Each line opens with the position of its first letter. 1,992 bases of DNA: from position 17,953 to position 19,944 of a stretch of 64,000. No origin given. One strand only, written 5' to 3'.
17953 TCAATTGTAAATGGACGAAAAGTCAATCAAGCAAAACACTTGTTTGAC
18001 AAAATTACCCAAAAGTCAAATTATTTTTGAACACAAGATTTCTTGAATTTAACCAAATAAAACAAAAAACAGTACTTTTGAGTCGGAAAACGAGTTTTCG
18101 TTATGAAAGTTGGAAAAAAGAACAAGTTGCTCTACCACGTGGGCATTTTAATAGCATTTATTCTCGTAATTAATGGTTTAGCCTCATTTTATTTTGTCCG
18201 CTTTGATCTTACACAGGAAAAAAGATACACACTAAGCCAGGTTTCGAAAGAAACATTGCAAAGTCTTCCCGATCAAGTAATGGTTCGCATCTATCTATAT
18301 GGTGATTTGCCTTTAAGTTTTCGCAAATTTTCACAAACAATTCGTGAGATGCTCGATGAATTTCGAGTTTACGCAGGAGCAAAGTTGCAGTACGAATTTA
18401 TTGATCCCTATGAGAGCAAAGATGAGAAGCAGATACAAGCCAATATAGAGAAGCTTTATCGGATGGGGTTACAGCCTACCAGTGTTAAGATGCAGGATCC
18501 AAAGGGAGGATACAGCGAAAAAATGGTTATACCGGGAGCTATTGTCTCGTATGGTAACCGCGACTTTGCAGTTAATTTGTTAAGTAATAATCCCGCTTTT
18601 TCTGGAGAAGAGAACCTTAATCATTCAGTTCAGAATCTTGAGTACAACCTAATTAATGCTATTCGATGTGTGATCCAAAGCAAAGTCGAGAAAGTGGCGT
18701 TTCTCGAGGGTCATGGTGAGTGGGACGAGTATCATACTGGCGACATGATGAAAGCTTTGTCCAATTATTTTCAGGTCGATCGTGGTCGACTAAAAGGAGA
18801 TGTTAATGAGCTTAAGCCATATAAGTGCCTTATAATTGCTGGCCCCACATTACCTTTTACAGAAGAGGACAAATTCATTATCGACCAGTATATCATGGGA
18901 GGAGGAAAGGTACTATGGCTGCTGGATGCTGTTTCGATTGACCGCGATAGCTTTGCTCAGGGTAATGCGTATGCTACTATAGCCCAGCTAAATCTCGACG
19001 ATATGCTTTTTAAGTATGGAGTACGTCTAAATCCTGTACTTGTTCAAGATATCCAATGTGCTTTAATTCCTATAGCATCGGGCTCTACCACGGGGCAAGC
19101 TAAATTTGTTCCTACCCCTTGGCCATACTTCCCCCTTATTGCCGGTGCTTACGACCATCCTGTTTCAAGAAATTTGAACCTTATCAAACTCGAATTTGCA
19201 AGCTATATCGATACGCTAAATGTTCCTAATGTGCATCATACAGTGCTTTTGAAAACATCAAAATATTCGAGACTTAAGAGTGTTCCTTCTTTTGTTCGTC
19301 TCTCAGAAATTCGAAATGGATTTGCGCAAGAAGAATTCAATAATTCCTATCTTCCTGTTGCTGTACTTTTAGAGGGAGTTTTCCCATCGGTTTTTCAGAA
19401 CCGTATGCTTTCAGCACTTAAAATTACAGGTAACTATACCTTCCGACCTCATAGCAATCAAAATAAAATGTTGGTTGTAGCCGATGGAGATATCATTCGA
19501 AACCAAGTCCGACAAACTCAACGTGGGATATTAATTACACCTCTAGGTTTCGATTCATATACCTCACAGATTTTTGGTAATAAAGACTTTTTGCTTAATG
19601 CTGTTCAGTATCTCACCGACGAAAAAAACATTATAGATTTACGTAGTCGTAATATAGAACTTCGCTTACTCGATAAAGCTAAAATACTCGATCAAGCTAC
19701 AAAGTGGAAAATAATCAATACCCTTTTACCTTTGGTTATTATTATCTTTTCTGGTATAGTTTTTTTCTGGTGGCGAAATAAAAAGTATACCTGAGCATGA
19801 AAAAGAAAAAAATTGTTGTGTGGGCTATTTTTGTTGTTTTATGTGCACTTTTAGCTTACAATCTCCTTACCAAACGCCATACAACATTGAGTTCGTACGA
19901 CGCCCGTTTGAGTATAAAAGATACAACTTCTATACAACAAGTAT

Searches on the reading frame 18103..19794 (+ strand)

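Call 59: search_protein_families(library=pfam, proteins=[window:18103-19794:+], max_evalue=0.000001)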
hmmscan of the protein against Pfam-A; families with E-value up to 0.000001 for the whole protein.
window:18103-19794:+ (563 aa): 2 families
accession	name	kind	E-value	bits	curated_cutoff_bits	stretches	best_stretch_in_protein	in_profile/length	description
PF09822.16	ABC_transp_aux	-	6.9e-81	272.1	34.7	1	197-500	3-288/288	ABC-type uncharacterized transport system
PF23357.1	DUF7088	-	4.9e-28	97.8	27.8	1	38-149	1-105/105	Domain of unknown function (DUF7088)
